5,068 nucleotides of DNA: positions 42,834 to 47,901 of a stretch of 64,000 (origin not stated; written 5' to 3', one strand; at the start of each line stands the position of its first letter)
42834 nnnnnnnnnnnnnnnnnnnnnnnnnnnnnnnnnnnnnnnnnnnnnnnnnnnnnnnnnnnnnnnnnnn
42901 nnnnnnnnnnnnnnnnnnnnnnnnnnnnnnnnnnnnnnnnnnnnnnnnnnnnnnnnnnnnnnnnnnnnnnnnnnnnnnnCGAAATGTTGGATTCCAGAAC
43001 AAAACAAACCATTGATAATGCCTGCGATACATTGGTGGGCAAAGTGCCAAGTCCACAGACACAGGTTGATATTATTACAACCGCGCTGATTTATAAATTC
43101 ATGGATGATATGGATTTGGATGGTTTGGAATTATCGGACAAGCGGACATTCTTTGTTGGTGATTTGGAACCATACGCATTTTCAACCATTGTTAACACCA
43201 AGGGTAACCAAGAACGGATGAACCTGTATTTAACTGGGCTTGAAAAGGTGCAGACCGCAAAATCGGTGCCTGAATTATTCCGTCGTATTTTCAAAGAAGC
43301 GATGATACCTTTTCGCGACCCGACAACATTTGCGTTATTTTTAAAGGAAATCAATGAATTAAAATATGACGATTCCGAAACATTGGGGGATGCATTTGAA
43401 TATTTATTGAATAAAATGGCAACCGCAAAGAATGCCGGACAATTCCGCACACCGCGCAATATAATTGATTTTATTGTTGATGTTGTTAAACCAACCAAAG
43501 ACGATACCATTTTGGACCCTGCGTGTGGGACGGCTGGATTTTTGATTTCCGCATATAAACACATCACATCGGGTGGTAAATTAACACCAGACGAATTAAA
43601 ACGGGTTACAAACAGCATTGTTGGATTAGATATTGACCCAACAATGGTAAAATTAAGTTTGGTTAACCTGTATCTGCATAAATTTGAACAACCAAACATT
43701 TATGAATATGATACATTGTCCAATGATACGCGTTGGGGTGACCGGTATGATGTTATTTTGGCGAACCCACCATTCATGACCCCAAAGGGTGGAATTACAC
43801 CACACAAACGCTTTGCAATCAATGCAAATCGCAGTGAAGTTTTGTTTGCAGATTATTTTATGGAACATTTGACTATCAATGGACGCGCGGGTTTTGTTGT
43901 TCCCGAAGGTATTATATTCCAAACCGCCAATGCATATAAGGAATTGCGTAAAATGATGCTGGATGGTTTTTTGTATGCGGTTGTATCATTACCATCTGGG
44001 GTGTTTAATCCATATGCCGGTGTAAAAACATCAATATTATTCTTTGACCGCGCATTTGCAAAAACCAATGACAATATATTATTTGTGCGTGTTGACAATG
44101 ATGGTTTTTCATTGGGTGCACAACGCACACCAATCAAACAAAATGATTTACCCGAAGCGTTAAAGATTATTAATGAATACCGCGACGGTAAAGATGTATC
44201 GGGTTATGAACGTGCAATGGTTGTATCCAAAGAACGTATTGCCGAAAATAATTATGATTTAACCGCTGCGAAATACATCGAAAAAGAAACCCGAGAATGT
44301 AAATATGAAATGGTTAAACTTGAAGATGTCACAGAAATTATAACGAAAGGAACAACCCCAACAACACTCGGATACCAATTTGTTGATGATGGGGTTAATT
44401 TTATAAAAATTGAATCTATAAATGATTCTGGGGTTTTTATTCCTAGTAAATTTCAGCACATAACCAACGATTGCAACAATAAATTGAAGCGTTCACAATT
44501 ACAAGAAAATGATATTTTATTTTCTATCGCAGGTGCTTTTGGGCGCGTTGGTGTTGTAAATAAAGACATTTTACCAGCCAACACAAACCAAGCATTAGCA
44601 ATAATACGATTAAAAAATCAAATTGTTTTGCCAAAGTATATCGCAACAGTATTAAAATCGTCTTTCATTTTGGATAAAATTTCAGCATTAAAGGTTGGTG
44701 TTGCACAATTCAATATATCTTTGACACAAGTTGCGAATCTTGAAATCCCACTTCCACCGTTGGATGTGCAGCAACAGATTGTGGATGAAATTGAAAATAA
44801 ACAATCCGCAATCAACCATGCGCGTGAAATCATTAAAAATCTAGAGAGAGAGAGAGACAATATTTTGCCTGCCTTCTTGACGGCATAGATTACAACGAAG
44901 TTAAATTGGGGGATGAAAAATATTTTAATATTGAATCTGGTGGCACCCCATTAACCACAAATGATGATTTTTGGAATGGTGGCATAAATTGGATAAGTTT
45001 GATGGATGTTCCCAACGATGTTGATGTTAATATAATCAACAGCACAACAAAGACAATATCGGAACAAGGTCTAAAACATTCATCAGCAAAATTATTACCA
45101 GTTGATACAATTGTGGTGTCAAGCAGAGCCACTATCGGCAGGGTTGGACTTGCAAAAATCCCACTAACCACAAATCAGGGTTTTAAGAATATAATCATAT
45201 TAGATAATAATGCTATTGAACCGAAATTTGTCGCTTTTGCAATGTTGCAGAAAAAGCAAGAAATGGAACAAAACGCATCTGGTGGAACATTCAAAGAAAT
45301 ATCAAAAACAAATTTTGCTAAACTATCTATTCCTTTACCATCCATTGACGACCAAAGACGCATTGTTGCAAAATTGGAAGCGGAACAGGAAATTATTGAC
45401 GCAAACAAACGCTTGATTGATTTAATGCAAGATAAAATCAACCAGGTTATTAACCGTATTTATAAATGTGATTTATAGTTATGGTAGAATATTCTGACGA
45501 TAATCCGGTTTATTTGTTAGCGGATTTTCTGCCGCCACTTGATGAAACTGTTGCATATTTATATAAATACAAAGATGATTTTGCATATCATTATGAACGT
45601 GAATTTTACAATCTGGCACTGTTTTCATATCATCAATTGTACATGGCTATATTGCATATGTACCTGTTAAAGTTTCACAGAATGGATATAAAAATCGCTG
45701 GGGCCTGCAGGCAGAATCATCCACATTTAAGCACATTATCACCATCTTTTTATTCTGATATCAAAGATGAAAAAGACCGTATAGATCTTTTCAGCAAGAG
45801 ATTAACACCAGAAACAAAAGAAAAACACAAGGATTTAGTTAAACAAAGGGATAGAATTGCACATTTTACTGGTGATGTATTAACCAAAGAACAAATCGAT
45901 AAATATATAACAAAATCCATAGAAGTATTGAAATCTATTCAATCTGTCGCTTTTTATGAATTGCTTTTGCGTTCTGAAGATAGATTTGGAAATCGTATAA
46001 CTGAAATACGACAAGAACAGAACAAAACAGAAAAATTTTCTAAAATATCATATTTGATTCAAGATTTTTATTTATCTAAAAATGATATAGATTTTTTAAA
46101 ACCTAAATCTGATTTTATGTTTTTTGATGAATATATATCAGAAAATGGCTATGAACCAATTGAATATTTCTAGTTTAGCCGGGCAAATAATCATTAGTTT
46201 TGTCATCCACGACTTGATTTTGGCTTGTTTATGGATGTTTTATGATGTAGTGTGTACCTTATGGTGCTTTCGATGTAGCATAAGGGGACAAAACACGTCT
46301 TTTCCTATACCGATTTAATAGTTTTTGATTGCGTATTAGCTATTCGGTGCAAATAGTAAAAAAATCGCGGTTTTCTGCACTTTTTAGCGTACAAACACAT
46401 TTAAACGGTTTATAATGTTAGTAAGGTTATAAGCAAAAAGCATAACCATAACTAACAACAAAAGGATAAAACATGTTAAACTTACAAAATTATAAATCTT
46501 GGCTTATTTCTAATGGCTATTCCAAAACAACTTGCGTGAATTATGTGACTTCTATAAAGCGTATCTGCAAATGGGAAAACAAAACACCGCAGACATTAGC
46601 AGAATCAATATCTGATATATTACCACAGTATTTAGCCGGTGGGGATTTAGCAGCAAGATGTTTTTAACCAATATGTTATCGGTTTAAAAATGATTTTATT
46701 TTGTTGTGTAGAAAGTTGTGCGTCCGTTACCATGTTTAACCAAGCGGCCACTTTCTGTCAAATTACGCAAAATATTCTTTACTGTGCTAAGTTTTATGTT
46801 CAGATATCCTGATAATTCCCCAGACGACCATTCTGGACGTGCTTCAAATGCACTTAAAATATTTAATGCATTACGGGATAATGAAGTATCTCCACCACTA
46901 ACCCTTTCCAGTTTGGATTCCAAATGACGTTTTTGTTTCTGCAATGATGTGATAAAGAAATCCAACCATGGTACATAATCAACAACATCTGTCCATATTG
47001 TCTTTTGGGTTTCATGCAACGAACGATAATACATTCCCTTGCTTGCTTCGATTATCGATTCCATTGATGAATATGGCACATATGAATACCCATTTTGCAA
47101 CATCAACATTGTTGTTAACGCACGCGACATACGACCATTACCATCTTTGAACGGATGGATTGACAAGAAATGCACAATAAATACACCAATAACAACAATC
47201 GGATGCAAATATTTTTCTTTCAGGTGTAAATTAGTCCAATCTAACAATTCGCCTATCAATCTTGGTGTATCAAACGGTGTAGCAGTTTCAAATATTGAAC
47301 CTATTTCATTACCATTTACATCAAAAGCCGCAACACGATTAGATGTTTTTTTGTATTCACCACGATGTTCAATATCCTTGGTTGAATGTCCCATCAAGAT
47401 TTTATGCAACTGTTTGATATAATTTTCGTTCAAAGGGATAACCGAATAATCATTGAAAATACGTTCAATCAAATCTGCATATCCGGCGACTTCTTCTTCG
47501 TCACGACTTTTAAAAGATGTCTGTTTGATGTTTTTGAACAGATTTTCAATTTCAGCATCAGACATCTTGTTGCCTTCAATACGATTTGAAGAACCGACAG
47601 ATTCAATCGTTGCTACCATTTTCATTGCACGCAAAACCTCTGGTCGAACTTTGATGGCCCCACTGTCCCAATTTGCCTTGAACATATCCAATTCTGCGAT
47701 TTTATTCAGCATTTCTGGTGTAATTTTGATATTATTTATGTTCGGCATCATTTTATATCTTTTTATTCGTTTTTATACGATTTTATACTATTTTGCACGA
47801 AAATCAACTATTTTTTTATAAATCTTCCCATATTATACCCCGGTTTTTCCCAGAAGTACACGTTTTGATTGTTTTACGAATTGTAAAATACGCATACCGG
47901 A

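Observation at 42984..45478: (AG)7 repeat exactly at the HsdS TRD1/TRD2 junction: likely frame switch between a half-S and a full two-TRD specificity module in an HsdM-HsdS fusion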

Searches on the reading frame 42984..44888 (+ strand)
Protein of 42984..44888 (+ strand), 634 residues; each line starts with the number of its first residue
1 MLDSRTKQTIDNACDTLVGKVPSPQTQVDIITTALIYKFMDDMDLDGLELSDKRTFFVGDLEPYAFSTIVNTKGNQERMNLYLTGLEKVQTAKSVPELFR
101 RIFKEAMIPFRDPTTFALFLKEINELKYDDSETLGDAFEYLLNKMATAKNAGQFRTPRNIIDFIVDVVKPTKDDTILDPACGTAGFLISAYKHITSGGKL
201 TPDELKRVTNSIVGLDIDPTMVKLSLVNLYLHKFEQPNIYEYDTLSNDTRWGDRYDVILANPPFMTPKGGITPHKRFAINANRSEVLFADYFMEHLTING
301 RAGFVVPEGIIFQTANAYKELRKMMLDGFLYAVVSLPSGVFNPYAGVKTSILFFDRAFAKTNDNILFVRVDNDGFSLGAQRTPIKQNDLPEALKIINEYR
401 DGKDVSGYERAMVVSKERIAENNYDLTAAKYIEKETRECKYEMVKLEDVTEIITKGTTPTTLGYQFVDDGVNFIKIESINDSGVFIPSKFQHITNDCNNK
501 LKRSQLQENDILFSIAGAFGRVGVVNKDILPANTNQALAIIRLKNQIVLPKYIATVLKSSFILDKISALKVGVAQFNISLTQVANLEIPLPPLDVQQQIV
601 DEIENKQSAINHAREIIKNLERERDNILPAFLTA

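Call 3: search_protein_families(library=pfam, proteins=[window:42984-44888:+], max_evalue=0.01)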
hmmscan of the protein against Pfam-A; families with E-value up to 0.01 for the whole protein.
window:42984-44888:+ (634 aa): 8 families
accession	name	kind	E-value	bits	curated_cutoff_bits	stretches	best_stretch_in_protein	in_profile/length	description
PF02384.22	N6_Mtase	-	2.8e-59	201.4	20.4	1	131-437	3-308/311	N-6 DNA Methylase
PF01420.25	Methylase_S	-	1.2e-19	71.6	22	1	440-620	3-166/168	Type I restriction modification DNA specificity domain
PF07669.17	Eco57I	-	1.9e-07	31.8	25.3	1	210-327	1-155/171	Eco57I restriction-modification methylase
PF01170.24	UPF0020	-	3.2e-06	27.4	22.3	1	165-264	21-131/197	RMKL-like, methyltransferase domain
PF13847.12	Methyltransf_31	-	9e-06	25.9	27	1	171-263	2-83/145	Methyltransferase domain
PF05175.20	MTS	-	0.00052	20.1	23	1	209-268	55-112/170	Methyltransferase small domain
PF12161.14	HsdM_N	-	0.0011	20.1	24.5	1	7-103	2-108/135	HsdM N-terminal domain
PF20473.4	MmeI_Mtase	-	0.007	16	27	0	175-195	22-42/259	MmeI, DNA-methyltransferase domain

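Call 73: predict_structure(alignment_id=A3)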
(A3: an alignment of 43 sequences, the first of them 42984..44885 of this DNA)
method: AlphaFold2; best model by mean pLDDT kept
length: 634 residues; sequences in the alignment: 43
mean_pLDDT: 81.3   pTM: 0.65
mean pLDDT of the five models: 81.3, 80.9, 77.0, 76.8, 74.4
residues with pLDDT >= 90: 189; 70-90: 321; 50-70: 114; < 50: 10
segments of 3 or more residues with pLDDT < 50: 147-152
pLDDT, mean of each block of 10 residues (from residue 1): 76 85 81 89 84 87 93 93 92 88 82 90 80 70 60 69 94 88 83 86 86 81 83 82 63 88 56 66 67 85 83 71 85 89 70 92 94 78 86 97 91 93 84 63 91 67 58 78 70 55 78 81 87 80 89 90 80 72 91 93 87 88 86 72
secondary structure, 60 per line:
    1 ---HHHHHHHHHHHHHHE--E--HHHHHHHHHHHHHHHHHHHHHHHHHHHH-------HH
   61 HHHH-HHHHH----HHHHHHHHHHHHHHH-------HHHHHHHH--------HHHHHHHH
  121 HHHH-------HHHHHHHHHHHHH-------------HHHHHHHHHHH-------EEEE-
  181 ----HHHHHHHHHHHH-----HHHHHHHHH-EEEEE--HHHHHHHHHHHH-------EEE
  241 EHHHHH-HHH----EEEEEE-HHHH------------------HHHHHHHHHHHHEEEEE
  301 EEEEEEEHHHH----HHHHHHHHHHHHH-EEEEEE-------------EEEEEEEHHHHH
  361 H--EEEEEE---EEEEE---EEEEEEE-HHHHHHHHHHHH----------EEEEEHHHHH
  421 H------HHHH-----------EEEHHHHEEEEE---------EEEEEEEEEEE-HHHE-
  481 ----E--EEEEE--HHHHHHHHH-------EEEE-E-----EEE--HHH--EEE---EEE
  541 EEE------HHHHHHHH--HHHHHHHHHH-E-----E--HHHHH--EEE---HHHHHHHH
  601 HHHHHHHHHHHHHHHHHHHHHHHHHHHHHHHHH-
elements in order: H4-17 H24-51 H59-64 H66-70 H75-89 H97-104 H113-124 H132-144 H158-168 E176-179 H185-196 H202-210 E212-216 H219-230 E238-241 H242-246 E255-260 H262-265 H284-295 E296-307 H308-311 H316-328 E330-335 E349-355 H356-361 E364-369 E373-377 E381-387 H389-400 E411-415 H416-421 H428-431 E443-445 H446-449 E450-454 E464-474 E488-492 H495-503 E511-514 E522-524 E532-534 E538-543 H550-557 H560-569 H580-584 E587-589 H593-633

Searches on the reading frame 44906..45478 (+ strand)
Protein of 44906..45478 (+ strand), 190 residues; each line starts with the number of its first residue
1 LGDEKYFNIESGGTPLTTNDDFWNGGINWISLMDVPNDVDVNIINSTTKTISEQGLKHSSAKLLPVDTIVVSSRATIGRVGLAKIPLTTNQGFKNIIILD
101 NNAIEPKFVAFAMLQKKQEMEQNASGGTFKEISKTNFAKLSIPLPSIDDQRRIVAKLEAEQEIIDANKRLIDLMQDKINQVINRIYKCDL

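Call 3: search_protein_families(library=pfam, proteins=[window:44906-45478:+], max_evalue=0.01)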
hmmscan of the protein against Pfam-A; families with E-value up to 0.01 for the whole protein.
window:44906-45478:+ (190 aa): 1 family
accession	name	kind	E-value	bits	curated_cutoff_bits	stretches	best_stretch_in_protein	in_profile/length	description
PF01420.25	Methylase_S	-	4.9e-24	85.9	22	1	7-171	13-163/168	Type I restriction modification DNA specificity domain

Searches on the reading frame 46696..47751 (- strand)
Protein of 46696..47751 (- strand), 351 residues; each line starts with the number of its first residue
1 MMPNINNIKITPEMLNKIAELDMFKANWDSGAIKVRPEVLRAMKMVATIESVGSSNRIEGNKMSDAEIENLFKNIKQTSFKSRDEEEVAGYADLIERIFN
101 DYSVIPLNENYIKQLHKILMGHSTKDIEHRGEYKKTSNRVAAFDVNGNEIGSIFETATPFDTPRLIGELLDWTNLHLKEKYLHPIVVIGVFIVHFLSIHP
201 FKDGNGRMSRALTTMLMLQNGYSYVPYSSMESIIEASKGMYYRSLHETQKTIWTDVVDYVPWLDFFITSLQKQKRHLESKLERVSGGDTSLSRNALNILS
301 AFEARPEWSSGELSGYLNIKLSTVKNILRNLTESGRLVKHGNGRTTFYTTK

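Call 3: search_protein_families(library=pfam, proteins=[window:46696-47751:-], max_evalue=0.01)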
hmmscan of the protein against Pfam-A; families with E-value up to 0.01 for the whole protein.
window:46696-47751:- (351 aa): 4 families
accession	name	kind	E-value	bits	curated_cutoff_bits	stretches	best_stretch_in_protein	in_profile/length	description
PF02661.23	Fic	-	6.2e-17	62.7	24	1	106-216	1-92/93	Fic/DOC family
PF09339.16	HTH_IclR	-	0.00052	20.2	22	1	294-338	4-49/52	IclR helix-turn-helix domain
PF21100.3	MCM_C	-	0.0015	18.8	27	0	55-86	28-58/64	MCM protein C-terminal winged helix-turn-helix domain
PF13412.12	HTH_24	-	0.005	16.8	21.9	1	292-335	2-45/48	Winged helix-turn-helix DNA-binding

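Call 57: search_protein_families(library=padloc, proteins=[window:46696-47751:-], max_evalue=0.01)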
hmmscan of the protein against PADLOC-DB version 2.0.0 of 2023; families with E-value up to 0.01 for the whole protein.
window:46696-47751:- (351 aa): 11 families
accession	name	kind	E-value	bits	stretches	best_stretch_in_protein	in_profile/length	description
PDLC03963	SoFic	-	4.3e-40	136.2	1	35-349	47-350/361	-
PDLC04836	PDC-S04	-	4.5e-25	86.2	1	54-251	32-215/244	-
PDLC04837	PDC-S04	-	1.4e-20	71.6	1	54-267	32-227/234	-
PDLC04840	PDC-S04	-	4.2e-18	63.9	1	54-221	18-178/227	-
PDLC04839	PDC-S04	-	1.1e-14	52.6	1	186-249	128-187/205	-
PDLC04966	PDC-S24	-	8.5e-12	42.7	1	87-222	215-341/497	-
PDLC04838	PDC-S04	-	5.9e-07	27.5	1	191-247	136-193/209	-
PDLC01044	Csa3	-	0.0002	19.3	1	288-343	131-184/194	Type I-A associated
PDLC01850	CARF3--CARF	-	0.00073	17.5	1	290-349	142-201/209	-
PDLC01434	CasR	-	0.0025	15.7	1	272-343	104-177/191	"CAS-I,CAS-II,CAS-III,CAS-IV,CAS-V,CAS-VI; associated_signaling"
PDLC01438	Csa3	-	0.0078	14.3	0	285-349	146-200/305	"CAS-I,CAS-II,CAS-III,CAS-IV,CAS-V,CAS-VI; associated_signaling"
